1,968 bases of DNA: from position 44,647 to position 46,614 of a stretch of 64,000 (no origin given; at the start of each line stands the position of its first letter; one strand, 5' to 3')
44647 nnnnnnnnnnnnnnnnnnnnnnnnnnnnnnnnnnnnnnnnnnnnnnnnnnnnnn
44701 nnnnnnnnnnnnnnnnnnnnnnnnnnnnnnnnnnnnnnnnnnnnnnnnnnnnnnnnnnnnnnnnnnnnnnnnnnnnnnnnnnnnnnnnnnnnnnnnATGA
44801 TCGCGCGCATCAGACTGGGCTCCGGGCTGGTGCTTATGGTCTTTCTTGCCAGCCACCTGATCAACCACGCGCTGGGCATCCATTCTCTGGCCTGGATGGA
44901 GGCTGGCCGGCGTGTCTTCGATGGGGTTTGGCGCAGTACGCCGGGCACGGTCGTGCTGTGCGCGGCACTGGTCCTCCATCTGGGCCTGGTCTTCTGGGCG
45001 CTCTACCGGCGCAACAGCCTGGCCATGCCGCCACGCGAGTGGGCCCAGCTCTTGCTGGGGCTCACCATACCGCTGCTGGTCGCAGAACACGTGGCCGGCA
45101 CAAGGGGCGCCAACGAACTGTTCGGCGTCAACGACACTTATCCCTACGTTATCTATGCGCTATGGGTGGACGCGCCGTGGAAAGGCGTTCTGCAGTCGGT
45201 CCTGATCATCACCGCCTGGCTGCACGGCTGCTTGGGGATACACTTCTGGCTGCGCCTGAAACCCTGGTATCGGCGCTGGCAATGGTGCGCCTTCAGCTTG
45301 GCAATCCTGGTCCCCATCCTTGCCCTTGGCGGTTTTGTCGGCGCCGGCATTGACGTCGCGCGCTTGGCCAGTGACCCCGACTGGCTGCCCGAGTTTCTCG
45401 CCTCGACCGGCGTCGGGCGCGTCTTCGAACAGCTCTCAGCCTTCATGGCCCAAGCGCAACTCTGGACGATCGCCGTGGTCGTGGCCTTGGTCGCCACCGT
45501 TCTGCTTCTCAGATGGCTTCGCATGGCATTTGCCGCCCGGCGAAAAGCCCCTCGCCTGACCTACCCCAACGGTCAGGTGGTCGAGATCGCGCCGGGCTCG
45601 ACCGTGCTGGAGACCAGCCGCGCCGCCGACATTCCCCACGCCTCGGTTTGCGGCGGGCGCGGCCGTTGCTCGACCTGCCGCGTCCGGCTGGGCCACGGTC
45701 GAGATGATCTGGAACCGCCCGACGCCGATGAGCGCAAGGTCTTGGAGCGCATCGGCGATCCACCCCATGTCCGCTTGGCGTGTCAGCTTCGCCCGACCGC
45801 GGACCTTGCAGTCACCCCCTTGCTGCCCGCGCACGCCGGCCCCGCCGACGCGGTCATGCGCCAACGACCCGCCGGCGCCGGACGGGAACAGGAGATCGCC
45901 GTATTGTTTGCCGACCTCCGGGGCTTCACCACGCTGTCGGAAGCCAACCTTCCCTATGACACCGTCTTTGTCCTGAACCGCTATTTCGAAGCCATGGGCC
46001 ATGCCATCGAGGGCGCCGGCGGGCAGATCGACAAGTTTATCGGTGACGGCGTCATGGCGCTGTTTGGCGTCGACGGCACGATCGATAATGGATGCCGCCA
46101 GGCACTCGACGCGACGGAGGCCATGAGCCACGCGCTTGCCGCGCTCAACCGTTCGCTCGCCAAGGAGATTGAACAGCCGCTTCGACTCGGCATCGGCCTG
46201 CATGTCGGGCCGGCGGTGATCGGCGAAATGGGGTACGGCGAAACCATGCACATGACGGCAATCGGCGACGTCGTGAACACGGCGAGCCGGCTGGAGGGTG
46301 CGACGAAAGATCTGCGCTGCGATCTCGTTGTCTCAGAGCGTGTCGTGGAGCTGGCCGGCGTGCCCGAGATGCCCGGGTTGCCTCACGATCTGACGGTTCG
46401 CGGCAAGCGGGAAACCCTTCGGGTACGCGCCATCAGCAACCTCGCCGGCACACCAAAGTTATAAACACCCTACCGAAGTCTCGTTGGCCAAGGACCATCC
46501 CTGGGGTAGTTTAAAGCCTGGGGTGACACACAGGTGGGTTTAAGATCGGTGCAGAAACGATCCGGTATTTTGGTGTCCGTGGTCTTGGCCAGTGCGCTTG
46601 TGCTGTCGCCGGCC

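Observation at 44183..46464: Redox-sensing adenylate cyclase (6TM + 2Fe-2S ferredoxin + class III cyclase) translationally coupled to a secreted protein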

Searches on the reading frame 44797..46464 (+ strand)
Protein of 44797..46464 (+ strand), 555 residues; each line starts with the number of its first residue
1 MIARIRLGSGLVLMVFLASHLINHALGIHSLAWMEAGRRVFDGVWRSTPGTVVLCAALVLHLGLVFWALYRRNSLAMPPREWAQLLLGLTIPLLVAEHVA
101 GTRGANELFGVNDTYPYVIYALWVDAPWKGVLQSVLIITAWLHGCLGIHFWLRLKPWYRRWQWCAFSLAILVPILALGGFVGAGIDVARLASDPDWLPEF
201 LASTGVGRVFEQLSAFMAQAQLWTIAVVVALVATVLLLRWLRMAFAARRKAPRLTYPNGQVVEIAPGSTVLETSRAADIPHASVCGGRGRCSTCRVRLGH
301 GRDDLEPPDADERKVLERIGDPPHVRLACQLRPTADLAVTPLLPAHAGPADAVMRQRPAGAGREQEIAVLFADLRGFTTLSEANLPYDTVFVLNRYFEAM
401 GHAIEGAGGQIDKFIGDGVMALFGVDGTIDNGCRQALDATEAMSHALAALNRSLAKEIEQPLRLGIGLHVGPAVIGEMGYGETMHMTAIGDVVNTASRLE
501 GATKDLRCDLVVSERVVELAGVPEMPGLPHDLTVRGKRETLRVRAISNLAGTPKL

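Call 3: search_protein_families(library=pfam, proteins=[window:44797-46464:+], max_evalue=0.01)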
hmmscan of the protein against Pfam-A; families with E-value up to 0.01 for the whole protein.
window:44797-46464:+ (555 aa): 2 families
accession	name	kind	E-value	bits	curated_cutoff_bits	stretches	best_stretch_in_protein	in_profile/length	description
PF00211.25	Guanylate_cyc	-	1e-17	64.7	21.9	1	363-517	5-152/183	Adenylate and Guanylate cyclase catalytic domain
PF00111.32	Fer2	-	6.1e-09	36.1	21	1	258-334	6-77/77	2Fe-2S iron-sulfur cluster binding domain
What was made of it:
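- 45568..45798 (+): [2Fe-2S] ferredoxin domain (aa 258-334) with ligands C285, C291, C294 and C329. The spacing C-x5-C-x2-C-x34-C is adrenodoxin/ISC-Fdx/NqrF-like. Pfam Fer2 6e-9 (call 3).
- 45883..46347 (+): Class III cyclase catalytic domain (aa 363-517). Metal ligands are D373 and D417, the adenine-specifying residue is K413, T487 replaces the second specificity Asp (class IIIb hallmark), and N494 and R498 stabilise the transition state. Pfam 1e-17 (call 3).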

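Call 4: search_protein_families(library=ncbifam, proteins=[window:44797-46464:+], max_evalue=0.1)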
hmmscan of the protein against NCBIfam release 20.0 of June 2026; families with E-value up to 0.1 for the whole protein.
window:44797-46464:+ (555 aa): 6 families
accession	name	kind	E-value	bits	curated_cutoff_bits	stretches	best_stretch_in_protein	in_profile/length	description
TIGR02007.1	fdx_isc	equivalog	3e-09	37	132.1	1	256-332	12-89/110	ISC system 2Fe-2S type ferredoxin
TIGR01941.1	nqrF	equivalog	1e-08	34.6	295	1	225-339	9-118/405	NADH:ubiquinone reductase (Na(+)-transporting) subunit F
NF040756.1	corr_regen_AcsV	exception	0.00017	20.1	800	1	258-340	7-84/632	corrinoid activation/regeneration protein AcsV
TIGR03903.1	TOMM_kin_cyc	equivalog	0.003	15.4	705.75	1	406-514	331-430/1267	TOMM system kinase/cyclase fusion protein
NF004317.0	PRK05713.1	equivalog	0.0041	16.4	338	1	262-354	11-97/312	iron-sulfur-binding ferredoxin reductase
NF058606.1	GlBtMonoRdsGbcB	equivalog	0.074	11.9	500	0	258-304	285-330/362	glycine betaine monooxygenase reductase subunit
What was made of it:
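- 45568..45798 (+): NCBIfam fdx_isc 3e-9 and nqrF 1e-8 (call 4).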

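Call 6: search_solved_structures(query=window:44797-46464:+, max_evalue=0.01, show_alignments=3)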
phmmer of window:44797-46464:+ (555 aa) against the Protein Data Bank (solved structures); distinct sequences matched with E-value up to 0.01: 54.
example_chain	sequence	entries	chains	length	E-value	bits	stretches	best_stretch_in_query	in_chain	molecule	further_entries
2w01_A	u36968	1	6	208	1.2e-21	80.4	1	362-521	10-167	ADENYLATE CYCLASE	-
6fht_A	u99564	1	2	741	3e-21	79.1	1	361-521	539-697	Bacteriophytochrome,Adenylate cyclase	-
1wc1_A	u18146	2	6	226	6.5e-18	68.1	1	365-514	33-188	ADENYLATE CYCLASE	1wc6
1wc0_A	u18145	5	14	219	7.1e-18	68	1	365-514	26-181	ADENYLATE CYCLASE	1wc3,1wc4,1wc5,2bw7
3r5g_A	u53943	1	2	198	2e-17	66.5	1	365-504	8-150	CyaB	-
5mbg_A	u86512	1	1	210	4.1e-17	65.5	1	367-519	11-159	Beta subunit of photoactivated adenylyl cyclase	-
5mbk_A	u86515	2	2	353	1.7e-16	63.4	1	367-518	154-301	Beta subunit of photoactivated adenylyl cyclase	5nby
5mbj_A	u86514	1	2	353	1.7e-16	63.4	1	367-518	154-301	Beta subunit of photoactivated adenylyl cyclase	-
5m27_A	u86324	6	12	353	1.7e-16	63.4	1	367-518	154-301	Beta subunit of photoactivated adenylyl cyclase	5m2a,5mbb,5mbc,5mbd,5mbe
5mbh_A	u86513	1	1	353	2.3e-16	63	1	367-518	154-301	Beta subunit of photoactivated adenylyl cyclase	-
5x4t_A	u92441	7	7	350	1.1e-15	60.8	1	366-548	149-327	Photoactivated adenylyl cyclase | Family 3 adenylate cyclase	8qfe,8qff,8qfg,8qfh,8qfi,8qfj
9f1z_A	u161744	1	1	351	1.1e-15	60.8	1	366-548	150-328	Family 3 adenylate cyclase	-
5x4u_A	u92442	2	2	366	1.2e-15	60.7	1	366-548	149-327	Photoactivated adenylyl cyclase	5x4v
4yus_A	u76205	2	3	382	1.3e-15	60.5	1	366-548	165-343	Family 3 adenylate cyclase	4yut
9f1w_A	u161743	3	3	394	1.4e-15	60.4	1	366-548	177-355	Family 3 adenylate cyclase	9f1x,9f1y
3ah7_A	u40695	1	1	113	3.8e-08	35.9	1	256-344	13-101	[2Fe-2S]ferredoxin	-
2mjd_A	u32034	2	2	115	1.1e-05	27.8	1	260-337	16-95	Adrenodoxin homolog, mitochondrial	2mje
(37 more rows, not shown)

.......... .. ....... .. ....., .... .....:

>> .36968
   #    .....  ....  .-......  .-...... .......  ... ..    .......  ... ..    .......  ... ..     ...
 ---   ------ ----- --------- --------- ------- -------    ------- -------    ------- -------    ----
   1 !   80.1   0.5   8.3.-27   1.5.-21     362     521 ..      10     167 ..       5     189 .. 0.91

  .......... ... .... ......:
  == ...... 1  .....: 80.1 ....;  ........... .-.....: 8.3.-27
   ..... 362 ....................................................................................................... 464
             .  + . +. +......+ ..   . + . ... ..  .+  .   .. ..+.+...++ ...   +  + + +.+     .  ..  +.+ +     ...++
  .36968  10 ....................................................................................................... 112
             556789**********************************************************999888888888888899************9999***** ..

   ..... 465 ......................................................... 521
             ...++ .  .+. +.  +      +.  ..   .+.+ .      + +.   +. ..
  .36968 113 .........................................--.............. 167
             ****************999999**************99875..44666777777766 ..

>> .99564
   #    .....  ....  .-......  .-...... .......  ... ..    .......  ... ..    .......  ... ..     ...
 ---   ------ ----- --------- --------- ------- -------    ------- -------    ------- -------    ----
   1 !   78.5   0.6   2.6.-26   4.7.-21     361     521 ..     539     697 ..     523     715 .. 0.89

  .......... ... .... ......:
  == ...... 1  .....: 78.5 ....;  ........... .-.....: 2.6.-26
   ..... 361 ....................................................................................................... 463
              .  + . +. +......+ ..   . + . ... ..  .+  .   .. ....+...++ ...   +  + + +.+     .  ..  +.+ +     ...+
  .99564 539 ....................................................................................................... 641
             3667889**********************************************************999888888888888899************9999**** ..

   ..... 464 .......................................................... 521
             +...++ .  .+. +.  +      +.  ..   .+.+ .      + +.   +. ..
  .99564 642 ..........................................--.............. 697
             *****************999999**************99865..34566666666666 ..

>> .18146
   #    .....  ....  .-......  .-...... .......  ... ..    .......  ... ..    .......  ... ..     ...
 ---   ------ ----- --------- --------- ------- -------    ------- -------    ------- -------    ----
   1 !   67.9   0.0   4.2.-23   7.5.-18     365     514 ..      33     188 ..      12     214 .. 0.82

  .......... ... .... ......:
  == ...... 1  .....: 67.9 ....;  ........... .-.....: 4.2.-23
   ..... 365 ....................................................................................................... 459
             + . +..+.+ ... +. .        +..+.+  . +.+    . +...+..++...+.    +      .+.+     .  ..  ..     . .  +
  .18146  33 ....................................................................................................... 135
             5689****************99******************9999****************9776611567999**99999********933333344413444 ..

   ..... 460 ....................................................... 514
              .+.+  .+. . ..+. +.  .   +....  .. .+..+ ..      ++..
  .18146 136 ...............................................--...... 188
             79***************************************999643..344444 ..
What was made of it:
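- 45568..45798 (+): PDB 3ah7, 2mjd and NqrF (call 6).
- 45883..46347 (+): Alignments to solved cyclases 2w01 and 1wc1 show K and T aligned with those of Spirulina CyaC (call 6).
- Checked: The cysteine spacing is C-x5-C-x2-C-x34-C. The best ferredoxin matches are ISC Fdx, NqrF and adrenodoxin-type proteins (calls 4, 6).
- Domains: calls 3, 4 and 6. The Fer2 domain is closest to electron-transfer ferredoxins: ISC Fdx, NqrF and adrenodoxin (calls 4, 6).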

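Call 11: find_homologous_proteins(query=window:44797-46464:+, max_evalue=1e-10)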
Query window:44797-46464:+ (555 aa): 7996 proteins with E <= 1e-10 among 8000 candidates; the best 120 are listed.
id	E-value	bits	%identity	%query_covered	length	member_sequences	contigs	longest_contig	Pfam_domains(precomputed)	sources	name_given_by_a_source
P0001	0.0e+0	1258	100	100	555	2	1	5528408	PF00111.33,PF00211.26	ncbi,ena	-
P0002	0.0e+0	1111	86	100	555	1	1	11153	PF00111.33,PF00211.26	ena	-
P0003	0.0e+0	1083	85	100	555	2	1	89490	PF00111.33,PF00211.26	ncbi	ncbi:MAG: adenylate/guanylate cyclase domain-containing protein [Pseudomonadota bacterium]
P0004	0.0e+0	1078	85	100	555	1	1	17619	PF00111.33,PF00211.26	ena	-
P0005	4.1e-271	919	73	99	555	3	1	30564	PF00111.33,PF00211.26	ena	-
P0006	2.6e-269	913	71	100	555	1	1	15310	PF00111.33,PF00211.26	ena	-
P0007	1.2e-191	657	56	100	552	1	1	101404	PF00111.33,PF00211.26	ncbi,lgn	-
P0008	6.6e-186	638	58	97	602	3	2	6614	PF00111.33,PF00211.26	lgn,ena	-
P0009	1.4e-185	637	55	100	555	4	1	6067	PF00111.33,PF00211.26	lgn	-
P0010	5.1e-185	635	55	100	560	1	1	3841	PF00111.33,PF00211.26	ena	-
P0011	4.2e-184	632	55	99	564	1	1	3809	PF00111.33,PF00211.26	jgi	-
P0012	3.7e-183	629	55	100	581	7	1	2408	PF00111.33,PF00211.26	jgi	jgi:adenylate cyclase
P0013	8.2e-183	627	54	100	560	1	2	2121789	PF00111.33,PF00211.26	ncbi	ncbi:MAG: adenylate/guanylate cyclase domain-containing protein [Alphaproteobacteria bacterium]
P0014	9.7e-183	627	54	100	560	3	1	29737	PF00111.33,PF00211.26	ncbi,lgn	-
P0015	3.8e-182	625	54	100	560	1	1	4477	PF00111.33,PF00211.26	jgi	-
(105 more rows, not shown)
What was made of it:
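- All 120 best database hits have Fer2 plus cyclase at full length (call 11).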

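Call 15: find_related_loci(query=A1, collection=genome_contigs, flank=4000)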
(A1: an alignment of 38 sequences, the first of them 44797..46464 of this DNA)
Query A1 (555 aa) in genome_contigs; peptide patterns used: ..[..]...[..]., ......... (x = any residue, [..] = any of these).
600 stretches matched a pattern (row limit reached: there are more); 573 encode a relative of the query (tblastn E <= 1e-3); the best 80 are kept; 80 distinct loci.
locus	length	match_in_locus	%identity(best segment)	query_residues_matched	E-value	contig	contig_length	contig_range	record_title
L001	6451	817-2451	53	1-548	7e-180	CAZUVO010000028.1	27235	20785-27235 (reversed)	MAG TPA_asm: uncultured Rhizobiaceae bacterium isolate SRP200020_co5_29 genome assembly, contig: NODE_2668_length_27235_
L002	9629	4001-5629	51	1-548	5e-173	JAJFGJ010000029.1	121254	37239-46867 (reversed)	MAG: Kiloniellaceae bacterium isolate OFTM138 OFTM138_28, whole genome shotgun sequence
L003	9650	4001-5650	49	1-553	4e-170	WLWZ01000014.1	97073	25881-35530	MAG: Alphaproteobacteria bacterium isolate MH-Pat-SR_metabat2_25 NODE_146_length_97073_cov_5.664886, whole genome shotgu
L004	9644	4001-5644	51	2-553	4e-170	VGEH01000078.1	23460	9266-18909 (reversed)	MAG: Alphaproteobacteria bacterium isolate K_Offshore_80m_m2_051 K_Offshore_80m_m2_051_Ga0194132_10004559, whole genome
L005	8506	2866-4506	50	2-551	1e-168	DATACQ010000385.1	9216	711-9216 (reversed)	MAG TPA_asm: Candidatus Binatia bacterium isolate SMAG_U6728 k141_28985, whole genome shotgun sequence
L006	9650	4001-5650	48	1-553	3e-168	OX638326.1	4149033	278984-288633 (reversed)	MAG: uncultured Alphaproteobacteria bacterium isolate 36580269-0a0b-41f5-a0f3-8f7859907d82 genome assembly, chromosome:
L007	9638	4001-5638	52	2-550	3e-167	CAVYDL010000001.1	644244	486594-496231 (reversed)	MAG: uncultured delta proteobacterium isolate MFD04935.bin.1.83 genome assembly, contig: contig_10083, whole genome shot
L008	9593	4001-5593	55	1-534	2e-167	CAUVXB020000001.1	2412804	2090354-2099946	MAG: Alphaproteobacteria bacterium isolate 8c258d8c-a111-4014-ac25-dd31ebeb1c18 genome assembly, contig: contig_1, whole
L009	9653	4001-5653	47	1-553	1e-164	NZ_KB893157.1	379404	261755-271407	Kiloniella laminariae DSM 19542 B152DRAFT_scaffold_3.4, whole genome shotgun sequence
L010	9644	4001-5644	51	4-553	1e-163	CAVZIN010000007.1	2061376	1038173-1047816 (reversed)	MAG: uncultured Alphaproteobacteria bacterium isolate MFD02416.bin.1.340 genome assembly, contig: contig_27693, whole ge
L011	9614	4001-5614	50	5-544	2e-163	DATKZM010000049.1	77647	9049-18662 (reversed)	MAG TPA_asm: Alphaproteobacteria bacterium isolate SMAG_U14245 k141_88992, whole genome shotgun sequence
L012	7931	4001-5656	51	1-554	5e-163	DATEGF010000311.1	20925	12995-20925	MAG TPA_asm: Stellaceae bacterium isolate SMAG_U8778 k141_2212464, whole genome shotgun sequence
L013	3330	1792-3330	53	1-516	7e-171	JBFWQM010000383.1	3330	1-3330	MAG: Rhodospirillaceae bacterium isolate CA_2019_TPBF_183 NODE_109153_length_3330_cov_2.935373_TPBF, whole genome shotgu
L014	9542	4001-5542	54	4-522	3e-162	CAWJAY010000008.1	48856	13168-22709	MAG: uncultured Alphaproteobacteria bacterium isolate MFD04850.bin.2.285 genome assembly, contig: contig_11565, whole ge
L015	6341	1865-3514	49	1-553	3e-163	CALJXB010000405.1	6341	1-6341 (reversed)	MAG: uncultured Kiloniellales bacterium isolate N2_Bin_METABAT__37_sub_1 genome assembly, contig: c_000001910757, whole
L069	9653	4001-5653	50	1-555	3e-166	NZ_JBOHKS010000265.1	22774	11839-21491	MAG: Hypericibacter sp. isolate H1-B2_metawrap_bin.14 k127_81371, whole genome shotgun sequence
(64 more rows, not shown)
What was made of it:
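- At least 573 loci in GTDB genomes (call 15).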

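Call 65: search_dna_similar(query=window:44797-46464:+, collection=plasmids, mode=protein, max_rows=15, max_evalue=1e-30)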
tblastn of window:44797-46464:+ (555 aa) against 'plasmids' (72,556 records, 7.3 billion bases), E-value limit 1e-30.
Records with a match: 168; places in all: 170; records where one place covers at least 80% of the query: 166.
Best place of each record, by identity: <60% 168.
By first word of the organism name: Rhizobium 142; Azospirillum 7; Sinorhizobium 6; Phyllobacterium 5; Tistrella 2; Cupriavidus 1; Allorhizobium 1; Burkholderia 1; Methylocystis 1; Chondrinema 1; and 1 more.
By predicted mobility (MOB-suite, as given by PLSDB): non-mobilizable 114; mobilizable 37; conjugative 17.
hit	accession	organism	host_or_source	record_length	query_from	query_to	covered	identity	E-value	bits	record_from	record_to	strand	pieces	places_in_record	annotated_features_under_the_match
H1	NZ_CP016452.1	Sinorhizobium sp. RAC02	Microbial isolate,Algal phycosphere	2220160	4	549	98%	47.4%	3e-141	458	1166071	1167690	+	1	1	none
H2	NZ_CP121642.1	Rhizobium sp. CC1099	Onobrychis viciifolia,cell culture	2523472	2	553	99%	45.9%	5e-134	437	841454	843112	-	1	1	none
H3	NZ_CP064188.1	Rhizobium sp. 007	Onobrychis viciifolia,cell culture,root ...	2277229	2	553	99%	45.9%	6e-134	437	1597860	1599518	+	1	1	none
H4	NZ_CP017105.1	Rhizobium gallicum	Phaseolus vulgaris,Whole ...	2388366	2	553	99%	45.9%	6e-134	437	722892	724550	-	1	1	none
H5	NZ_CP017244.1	Rhizobium etli 8C-3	Phaseolus vulgaris,cell culture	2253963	2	553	99%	45.8%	4e-137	446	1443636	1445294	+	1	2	record has no annotation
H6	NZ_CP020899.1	Rhizobium phaseoli Brasil 5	Phaseolus vulgaris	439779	2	546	98%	46.3%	5e-126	414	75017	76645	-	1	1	adenylate/guanylate cyclase domain-containing protein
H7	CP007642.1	Rhizobium etli bv. phaseoli str. IE4803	Phaseolus vulgaris,whole organism,nodule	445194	2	546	98%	46.2%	2e-128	421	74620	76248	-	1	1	adenylate/guanylate cyclase protein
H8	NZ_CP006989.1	Rhizobium etli bv. mimosae str. IE4771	Phaseolus vulgaris,whole organism,nodule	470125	2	546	98%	46.2%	2e-128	421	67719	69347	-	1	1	adenylate/guanylate cyclase domain-containing protein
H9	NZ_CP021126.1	Rhizobium sp. Kim5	Phaseolus vulgaris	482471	2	546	98%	46.2%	2e-128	421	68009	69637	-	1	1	adenylate/guanylate cyclase domain-containing protein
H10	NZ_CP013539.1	Rhizobium phaseoli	Phaseolus vulgaris,Whole ...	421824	2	546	98%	46.2%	3e-126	415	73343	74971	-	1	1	adenylate/guanylate cyclase domain-containing protein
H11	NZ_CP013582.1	Rhizobium phaseoli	Phaseolus vulgaris,Whole ...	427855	2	546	98%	46.2%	3e-126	415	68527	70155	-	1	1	adenylate/guanylate cyclase domain-containing protein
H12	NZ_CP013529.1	Rhizobium phaseoli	Phaseolus vulgaris,Whole ...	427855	2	546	98%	46.2%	3e-126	415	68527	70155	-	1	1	adenylate/guanylate cyclase domain-containing protein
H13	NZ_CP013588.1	Rhizobium phaseoli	Phaseolus vulgaris,Whole ...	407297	2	546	98%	46.2%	3e-126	415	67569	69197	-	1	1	adenylate/guanylate cyclase domain-containing protein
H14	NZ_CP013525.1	Rhizobium phaseoli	Phaseolus vulgaris,Whole ...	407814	2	546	98%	46.2%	3e-126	415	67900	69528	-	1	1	adenylate/guanylate cyclase domain-containing protein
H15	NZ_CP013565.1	Rhizobium phaseoli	Phaseolus vulgaris,Whole ...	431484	2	546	98%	46.2%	3e-126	415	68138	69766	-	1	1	adenylate/guanylate cyclase domain-containing protein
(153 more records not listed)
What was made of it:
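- On CyaC-type diheme-B/[2Fe-2S] class IIIb adenylate cyclase: As a proxy, there are full-length matches at 46-47% identity in Sinorhizobium sp. RAC02 and Rhizobium spp. (call 65).
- Closest known: Sinorhizobium meliloti CyaC. Same: Full-length homologues in Sinorhizobium and Rhizobium at 46-47% identity (call 65).
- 166 plasmid records, mostly Rhizobium, carry full-length copies below 60% identity (about 46-47% in the listed Rhizobium/Sinorhizobium records) (call 65).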

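Call 66: get_annotated_region(hit=H6, flank=3500)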
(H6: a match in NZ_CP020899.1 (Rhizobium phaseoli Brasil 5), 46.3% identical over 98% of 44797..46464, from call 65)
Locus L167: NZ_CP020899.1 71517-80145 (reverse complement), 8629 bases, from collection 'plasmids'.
description: Rhizobium phaseoli Brasil 5 strain Bra5 plasmid pRphaBra5c, complete sequence
organism: Rhizobium phaseoli Brasil 5 (NCBI taxid 526949)
taxonomy: Bacteria; Pseudomonadota; Alphaproteobacteria; Hyphomicrobiales; Rhizobiaceae; Rhizobium; Rhizobium phaseoli; Rhizobium phaseoli Brasil 5
host: -; source: Phaseolus vulgaris; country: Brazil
typing (MOB-suite, as given by PLSDB): non-mobilizable
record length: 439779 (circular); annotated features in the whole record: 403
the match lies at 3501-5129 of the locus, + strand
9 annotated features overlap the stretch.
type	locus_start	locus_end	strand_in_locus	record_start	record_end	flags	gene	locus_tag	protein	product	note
CDS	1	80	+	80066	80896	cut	-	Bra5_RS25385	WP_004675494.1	MBL fold metallo-hydrolase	-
CDS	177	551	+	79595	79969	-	-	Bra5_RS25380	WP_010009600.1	GFA family protein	-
CDS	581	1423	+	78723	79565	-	-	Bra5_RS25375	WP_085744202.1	alpha/beta hydrolase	-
CDS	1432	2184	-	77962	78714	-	-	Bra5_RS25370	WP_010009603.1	polysaccharide deacetylase family protein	-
CDS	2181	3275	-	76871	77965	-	-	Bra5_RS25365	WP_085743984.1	glycosyltransferase family 4 protein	-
CDS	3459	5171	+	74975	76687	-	-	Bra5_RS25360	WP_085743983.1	adenylate/guanylate cyclase domain-containing protein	-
CDS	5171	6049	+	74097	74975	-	-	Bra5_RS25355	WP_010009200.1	FkbM family methyltransferase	-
CDS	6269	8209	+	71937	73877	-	-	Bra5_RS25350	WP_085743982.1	adenylate/guanylate cyclase domain-containing protein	GO:0009190 - cyclic nucleotide biosynthetic process [Evidence IEA]; GO:0035556 - intracellular signal transduction ...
CDS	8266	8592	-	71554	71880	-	-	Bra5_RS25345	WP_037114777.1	hypothetical protein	-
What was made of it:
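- Tried and rejected: The neighbours are a glycosyltransferase and an FkbM methyltransferase, so neighbourhoods vary across the family (call 66).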

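Call 67: get_annotated_region(hit=H1, flank=3500)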
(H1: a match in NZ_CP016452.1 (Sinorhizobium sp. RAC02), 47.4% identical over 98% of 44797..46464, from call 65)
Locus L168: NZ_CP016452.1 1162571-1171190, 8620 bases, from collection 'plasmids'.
description: Sinorhizobium sp. RAC02 plasmid pBSY16_1, complete sequence
organism: Sinorhizobium sp. RAC02 (NCBI taxid 1842534)
taxonomy: Bacteria; Pseudomonadota; Alphaproteobacteria; Hyphomicrobiales; Rhizobiaceae; Sinorhizobium; Sinorhizobium sp. RAC02
host: -; source: Microbial isolate,Algal phycosphere; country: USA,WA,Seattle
typing (MOB-suite, as given by PLSDB): non-mobilizable
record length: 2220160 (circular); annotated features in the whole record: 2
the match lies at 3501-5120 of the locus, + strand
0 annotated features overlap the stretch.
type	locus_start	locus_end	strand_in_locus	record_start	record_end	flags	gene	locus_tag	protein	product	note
